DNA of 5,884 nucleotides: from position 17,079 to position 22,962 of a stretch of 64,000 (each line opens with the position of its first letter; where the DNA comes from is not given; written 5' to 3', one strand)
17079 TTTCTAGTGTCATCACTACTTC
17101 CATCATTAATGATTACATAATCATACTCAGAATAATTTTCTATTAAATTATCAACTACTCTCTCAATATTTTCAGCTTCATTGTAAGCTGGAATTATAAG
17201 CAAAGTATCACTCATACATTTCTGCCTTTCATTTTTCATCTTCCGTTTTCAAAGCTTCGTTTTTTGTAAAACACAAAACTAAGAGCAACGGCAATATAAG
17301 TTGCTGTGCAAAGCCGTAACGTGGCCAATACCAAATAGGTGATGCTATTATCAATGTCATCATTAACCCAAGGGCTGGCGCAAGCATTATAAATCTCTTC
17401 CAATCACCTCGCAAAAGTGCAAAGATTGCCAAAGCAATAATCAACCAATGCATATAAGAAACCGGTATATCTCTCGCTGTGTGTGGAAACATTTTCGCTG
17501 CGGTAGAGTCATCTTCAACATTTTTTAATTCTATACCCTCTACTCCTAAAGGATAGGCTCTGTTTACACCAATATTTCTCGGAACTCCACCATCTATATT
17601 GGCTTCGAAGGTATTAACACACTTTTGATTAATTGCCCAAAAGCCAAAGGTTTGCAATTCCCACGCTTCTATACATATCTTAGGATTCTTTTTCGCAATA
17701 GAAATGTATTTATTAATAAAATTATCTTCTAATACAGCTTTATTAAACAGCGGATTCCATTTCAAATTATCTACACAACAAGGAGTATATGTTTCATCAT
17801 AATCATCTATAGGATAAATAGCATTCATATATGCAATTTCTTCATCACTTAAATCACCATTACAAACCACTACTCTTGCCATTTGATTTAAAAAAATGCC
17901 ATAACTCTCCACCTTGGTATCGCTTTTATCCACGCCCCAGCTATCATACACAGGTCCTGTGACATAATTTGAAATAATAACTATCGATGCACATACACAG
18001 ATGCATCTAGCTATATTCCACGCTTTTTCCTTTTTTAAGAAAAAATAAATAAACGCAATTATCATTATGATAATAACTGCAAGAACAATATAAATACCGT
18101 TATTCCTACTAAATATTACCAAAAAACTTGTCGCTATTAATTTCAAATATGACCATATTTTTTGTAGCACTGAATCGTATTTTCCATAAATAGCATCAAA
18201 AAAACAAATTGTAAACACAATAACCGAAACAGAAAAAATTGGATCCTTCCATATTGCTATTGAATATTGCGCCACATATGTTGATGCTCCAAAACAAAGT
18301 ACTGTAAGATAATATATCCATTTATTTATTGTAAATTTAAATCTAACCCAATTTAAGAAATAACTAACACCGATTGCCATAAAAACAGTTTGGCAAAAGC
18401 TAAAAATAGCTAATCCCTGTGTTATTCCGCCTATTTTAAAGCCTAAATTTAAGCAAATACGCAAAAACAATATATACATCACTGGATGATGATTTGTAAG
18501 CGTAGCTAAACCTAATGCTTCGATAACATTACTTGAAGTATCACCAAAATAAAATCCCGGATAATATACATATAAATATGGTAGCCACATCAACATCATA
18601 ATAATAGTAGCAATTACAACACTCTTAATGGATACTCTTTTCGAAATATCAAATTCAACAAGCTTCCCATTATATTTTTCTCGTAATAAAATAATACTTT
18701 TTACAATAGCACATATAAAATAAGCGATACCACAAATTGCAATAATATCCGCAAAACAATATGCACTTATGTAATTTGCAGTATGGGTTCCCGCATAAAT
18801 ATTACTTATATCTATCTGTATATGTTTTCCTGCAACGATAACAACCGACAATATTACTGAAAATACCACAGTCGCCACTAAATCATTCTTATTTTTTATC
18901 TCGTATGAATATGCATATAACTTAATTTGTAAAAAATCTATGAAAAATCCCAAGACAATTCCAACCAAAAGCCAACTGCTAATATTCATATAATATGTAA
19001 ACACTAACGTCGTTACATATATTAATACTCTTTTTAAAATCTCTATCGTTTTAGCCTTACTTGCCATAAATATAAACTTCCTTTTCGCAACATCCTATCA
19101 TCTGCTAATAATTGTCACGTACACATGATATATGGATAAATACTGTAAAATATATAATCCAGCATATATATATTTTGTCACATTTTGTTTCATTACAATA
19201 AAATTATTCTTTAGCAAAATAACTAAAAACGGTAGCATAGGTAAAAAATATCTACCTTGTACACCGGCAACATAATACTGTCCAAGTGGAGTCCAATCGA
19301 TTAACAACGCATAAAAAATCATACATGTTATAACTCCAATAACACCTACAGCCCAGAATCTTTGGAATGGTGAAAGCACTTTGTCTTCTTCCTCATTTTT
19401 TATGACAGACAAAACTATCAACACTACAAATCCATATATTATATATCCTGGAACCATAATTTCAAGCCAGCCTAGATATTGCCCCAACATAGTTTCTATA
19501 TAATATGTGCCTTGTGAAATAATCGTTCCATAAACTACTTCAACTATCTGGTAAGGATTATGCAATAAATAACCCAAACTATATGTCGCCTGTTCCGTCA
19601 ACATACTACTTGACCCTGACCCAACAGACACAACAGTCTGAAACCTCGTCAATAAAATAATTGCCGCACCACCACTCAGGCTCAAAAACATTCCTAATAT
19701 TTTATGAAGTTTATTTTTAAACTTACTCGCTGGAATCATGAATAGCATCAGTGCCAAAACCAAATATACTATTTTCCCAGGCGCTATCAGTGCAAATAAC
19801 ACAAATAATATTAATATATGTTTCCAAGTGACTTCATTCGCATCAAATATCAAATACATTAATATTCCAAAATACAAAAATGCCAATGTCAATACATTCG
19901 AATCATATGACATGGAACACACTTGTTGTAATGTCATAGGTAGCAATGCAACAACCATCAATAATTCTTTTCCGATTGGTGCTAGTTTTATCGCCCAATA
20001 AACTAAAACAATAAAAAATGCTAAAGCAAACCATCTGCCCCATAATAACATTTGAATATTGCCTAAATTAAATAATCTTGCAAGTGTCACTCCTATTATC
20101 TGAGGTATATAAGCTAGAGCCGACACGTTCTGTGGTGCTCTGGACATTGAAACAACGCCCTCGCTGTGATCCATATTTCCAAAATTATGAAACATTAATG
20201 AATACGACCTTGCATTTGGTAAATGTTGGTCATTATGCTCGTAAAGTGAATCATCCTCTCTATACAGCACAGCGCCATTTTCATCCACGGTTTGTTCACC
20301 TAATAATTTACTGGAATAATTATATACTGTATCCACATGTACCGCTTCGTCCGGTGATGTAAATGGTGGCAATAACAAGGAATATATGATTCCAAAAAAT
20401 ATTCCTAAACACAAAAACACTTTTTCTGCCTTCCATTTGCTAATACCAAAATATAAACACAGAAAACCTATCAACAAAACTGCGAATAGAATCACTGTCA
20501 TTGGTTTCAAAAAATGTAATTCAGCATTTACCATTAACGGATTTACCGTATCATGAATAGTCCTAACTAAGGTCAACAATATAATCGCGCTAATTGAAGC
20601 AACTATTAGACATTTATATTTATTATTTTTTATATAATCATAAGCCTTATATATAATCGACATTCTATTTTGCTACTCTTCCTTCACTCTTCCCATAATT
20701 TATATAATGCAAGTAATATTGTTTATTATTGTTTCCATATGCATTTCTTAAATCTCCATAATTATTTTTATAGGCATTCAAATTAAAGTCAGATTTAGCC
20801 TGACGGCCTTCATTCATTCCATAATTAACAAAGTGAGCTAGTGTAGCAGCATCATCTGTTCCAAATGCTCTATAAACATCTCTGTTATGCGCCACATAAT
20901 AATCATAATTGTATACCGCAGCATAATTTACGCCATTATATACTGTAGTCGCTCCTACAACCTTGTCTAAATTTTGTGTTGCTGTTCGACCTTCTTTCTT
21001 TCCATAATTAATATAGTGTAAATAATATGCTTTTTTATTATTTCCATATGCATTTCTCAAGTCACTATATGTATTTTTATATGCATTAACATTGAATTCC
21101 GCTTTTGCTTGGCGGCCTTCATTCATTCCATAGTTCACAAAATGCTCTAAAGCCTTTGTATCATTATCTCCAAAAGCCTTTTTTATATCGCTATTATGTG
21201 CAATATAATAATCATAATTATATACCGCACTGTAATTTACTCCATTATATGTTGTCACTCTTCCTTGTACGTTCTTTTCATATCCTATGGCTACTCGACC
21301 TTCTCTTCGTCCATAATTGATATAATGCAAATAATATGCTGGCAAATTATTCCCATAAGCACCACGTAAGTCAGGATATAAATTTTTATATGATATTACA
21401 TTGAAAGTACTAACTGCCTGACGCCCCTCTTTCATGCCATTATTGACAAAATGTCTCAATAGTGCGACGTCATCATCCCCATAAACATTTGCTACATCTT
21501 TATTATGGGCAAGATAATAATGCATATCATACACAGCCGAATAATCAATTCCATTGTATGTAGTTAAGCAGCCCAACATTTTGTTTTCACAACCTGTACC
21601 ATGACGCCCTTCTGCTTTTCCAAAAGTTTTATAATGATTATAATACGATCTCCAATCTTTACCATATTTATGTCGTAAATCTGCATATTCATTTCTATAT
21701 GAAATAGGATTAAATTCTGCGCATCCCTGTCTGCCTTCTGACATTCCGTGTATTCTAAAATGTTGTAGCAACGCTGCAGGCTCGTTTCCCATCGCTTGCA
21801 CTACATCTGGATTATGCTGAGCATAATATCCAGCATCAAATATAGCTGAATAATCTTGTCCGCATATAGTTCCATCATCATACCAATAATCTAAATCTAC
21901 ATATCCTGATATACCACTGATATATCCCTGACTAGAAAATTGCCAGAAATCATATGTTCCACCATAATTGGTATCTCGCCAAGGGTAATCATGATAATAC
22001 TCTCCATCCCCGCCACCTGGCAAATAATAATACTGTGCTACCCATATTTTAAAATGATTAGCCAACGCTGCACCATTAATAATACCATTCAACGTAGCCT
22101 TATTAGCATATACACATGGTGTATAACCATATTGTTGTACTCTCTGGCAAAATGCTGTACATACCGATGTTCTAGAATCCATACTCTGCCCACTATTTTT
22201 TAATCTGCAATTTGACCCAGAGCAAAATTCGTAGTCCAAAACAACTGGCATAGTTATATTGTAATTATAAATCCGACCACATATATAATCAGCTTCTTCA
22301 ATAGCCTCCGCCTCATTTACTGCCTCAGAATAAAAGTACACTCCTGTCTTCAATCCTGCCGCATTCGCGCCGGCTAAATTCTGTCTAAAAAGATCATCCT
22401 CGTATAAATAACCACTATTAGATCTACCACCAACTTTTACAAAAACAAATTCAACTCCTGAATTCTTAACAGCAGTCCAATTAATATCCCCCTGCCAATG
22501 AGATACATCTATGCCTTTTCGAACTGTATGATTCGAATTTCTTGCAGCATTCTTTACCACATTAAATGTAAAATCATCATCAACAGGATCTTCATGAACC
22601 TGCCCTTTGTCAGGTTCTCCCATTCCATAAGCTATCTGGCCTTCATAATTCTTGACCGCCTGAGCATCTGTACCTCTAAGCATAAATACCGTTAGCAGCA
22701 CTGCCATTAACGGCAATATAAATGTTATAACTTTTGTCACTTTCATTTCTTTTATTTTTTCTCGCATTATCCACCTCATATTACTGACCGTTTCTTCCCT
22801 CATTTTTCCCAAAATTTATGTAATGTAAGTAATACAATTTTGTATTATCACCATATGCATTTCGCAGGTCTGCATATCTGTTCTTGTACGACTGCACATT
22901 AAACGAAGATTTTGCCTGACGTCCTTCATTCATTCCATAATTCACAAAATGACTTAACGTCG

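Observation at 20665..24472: Two adjacent secreted enzymes share an unassigned ~103-aa tandem repeat: candidate new wall-glycopolymer anchoring module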

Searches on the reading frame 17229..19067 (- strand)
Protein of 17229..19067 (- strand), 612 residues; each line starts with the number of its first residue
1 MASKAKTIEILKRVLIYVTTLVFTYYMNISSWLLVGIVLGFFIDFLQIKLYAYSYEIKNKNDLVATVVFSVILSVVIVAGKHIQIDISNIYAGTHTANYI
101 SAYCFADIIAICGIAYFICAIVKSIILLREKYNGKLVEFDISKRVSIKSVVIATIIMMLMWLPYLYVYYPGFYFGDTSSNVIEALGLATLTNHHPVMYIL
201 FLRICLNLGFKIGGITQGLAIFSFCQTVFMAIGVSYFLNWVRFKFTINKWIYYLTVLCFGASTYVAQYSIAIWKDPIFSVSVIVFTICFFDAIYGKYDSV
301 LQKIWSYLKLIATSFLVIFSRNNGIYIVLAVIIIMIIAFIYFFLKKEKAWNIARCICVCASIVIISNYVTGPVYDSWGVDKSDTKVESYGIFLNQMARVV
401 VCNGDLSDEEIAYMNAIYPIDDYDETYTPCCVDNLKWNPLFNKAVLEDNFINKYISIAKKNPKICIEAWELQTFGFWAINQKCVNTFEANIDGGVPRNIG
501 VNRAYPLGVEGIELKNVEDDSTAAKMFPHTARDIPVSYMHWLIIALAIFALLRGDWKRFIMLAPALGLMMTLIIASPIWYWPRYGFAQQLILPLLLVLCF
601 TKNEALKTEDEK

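Call 16: search_protein_families(library=pfam, proteins=[window:17229-19067:-], max_evalue=0.001)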
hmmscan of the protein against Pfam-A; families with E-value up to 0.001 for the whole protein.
window:17229-19067:- (612 aa): 1 family
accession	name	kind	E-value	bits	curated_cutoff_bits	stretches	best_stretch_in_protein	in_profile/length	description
PF19484.4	DUF6020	-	1.1e-25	90.4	28.3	1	188-606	180-597/604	Family of unknown function (DUF6020)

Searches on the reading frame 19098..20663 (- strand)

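Call 16: search_protein_families(library=pfam, proteins=[window:19098-20663:-], max_evalue=0.001)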
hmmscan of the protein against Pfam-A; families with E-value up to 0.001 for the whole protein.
window:19098-20663:- (521 aa): 1 family
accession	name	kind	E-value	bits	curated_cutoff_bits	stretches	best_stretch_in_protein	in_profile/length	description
PF09913.15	DUF2142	-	4.4e-47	161.2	30.1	1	89-480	2-395/395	Predicted membrane protein (DUF2142)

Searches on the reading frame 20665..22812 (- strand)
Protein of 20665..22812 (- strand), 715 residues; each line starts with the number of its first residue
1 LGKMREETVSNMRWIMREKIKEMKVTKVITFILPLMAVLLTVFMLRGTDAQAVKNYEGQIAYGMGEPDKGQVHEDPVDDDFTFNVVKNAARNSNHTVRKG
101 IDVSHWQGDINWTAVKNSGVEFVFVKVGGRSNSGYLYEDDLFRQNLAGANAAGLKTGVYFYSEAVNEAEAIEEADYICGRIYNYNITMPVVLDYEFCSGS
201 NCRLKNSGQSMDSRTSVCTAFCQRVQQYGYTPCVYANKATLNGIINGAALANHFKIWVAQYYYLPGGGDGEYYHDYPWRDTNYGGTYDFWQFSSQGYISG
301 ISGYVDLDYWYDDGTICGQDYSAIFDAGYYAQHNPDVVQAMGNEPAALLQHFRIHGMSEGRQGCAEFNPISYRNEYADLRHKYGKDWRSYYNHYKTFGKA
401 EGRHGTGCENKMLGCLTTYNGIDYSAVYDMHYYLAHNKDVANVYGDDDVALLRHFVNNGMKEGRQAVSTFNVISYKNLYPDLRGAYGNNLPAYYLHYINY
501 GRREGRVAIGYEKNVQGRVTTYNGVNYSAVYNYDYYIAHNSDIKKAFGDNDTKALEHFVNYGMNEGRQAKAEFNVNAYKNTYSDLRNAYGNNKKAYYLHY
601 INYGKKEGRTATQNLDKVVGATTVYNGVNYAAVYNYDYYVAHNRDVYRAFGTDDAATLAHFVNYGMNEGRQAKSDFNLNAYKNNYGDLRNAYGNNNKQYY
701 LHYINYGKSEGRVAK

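Call 3: search_protein_families(library=pfam, proteins=[window:20665-22812:-], max_evalue=1)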
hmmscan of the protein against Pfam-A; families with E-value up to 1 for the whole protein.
window:20665-22812:- (715 aa): 1 family
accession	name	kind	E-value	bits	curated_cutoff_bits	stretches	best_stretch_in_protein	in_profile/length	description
PF01183.26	Glyco_hydro_25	-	7.2e-36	124.6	27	1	101-301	1-180/180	Glycosyl hydrolases family 25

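Call 4: search_protein_families(library=ncbifam, proteins=[window:20665-22812:-], max_evalue=1)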
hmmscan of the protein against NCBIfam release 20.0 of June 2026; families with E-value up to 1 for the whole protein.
window:20665-22812:- (715 aa): 2 families
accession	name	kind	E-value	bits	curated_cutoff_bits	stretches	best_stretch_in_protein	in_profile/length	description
NF003342.0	PRK04358.1-3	equivalog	0.0042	16.5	353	1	534-564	10-40/203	hypothetical protein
NF003344.0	PRK04358.1-5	equivalog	0.23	10.7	241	0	536-576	9-45/194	hypothetical protein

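Call 12: search_protein_families(library=phrogs, proteins=[window:20665-22812:-], max_evalue=0.1)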
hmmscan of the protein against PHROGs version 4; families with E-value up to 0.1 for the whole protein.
window:20665-22812:- (715 aa): 4 families
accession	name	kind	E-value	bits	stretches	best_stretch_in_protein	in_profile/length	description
phrog_291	-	lysis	2.4e-43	149.7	1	39-513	93-313/509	endolysin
phrog_6745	-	lysis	3.6e-31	109.4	1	98-298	4-187/396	endolysin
phrog_6219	-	lysis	1.9e-29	104.2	1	99-315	3-191/326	endolysin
phrog_32875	-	unknown function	0.013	16.6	0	584-610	3-29/48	-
